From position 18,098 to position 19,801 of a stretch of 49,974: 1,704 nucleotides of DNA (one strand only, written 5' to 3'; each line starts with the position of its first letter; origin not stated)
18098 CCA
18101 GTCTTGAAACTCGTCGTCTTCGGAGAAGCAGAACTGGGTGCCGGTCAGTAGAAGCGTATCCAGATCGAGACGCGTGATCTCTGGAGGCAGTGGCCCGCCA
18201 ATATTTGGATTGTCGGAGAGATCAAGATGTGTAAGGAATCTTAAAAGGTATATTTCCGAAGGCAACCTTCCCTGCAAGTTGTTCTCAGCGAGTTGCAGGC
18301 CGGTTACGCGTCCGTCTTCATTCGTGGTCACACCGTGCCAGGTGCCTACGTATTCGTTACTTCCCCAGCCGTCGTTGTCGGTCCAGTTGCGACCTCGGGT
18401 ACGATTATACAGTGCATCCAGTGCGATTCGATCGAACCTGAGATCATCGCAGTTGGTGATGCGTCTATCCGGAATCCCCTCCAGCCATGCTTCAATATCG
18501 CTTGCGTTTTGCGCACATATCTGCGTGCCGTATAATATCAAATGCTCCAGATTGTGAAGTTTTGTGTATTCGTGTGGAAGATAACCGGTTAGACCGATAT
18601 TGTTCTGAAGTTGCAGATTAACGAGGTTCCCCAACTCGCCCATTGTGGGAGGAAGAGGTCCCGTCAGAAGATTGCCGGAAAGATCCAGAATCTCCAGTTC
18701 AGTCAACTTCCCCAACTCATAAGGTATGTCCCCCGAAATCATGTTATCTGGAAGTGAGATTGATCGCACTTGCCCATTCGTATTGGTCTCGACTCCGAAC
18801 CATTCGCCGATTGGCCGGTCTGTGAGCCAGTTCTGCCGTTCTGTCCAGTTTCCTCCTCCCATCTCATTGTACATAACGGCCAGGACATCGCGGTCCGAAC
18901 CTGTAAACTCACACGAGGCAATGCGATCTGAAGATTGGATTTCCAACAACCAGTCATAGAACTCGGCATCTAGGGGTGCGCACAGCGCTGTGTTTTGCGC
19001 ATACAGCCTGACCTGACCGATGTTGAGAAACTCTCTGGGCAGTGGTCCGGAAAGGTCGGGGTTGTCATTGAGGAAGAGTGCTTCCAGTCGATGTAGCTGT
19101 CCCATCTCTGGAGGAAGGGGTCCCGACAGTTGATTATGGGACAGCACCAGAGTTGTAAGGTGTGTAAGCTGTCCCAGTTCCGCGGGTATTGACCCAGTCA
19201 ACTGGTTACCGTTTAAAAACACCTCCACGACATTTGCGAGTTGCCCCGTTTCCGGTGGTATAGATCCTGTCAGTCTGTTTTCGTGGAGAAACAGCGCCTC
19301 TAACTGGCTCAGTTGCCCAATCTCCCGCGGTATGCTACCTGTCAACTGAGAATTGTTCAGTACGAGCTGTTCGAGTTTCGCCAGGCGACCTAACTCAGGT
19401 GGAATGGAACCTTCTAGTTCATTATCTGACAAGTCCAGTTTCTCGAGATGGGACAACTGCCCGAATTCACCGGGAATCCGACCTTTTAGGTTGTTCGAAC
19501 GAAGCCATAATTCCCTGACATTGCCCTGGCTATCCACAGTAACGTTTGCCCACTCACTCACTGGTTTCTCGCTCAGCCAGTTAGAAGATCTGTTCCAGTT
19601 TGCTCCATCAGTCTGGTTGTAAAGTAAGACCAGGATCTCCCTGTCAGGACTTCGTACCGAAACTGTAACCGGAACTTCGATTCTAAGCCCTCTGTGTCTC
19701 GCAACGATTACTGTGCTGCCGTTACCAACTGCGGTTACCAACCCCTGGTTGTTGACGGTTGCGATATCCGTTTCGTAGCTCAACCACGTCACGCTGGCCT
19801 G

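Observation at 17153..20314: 1053-aa lipoprotein built from two Big_2 domains and four self-contained plant-type LRR cassettes with conserved N- and C-caps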

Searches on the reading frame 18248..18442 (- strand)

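Call 11: search_protein_families(library=pfam, proteins=[window:18248-18442:-], max_evalue=10)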
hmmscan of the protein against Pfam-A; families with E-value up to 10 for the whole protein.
seq(65 aa): 1 family
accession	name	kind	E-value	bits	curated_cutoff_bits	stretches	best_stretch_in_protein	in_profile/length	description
PF15789.10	Hyr1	-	7.5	6.6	27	1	30-46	22-36/41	Hyphally regulated cell wall GPI-anchored protein 1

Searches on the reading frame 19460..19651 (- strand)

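Call 11: search_protein_families(library=pfam, proteins=[window:19460-19651:-], max_evalue=10)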
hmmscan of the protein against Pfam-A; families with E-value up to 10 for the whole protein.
seq(64 aa): 1 family
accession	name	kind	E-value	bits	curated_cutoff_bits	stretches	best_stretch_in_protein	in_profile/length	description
PF00560.39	LRR_1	-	0.0032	17.7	20.6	1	44-64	1-21/23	Leucine Rich Repeat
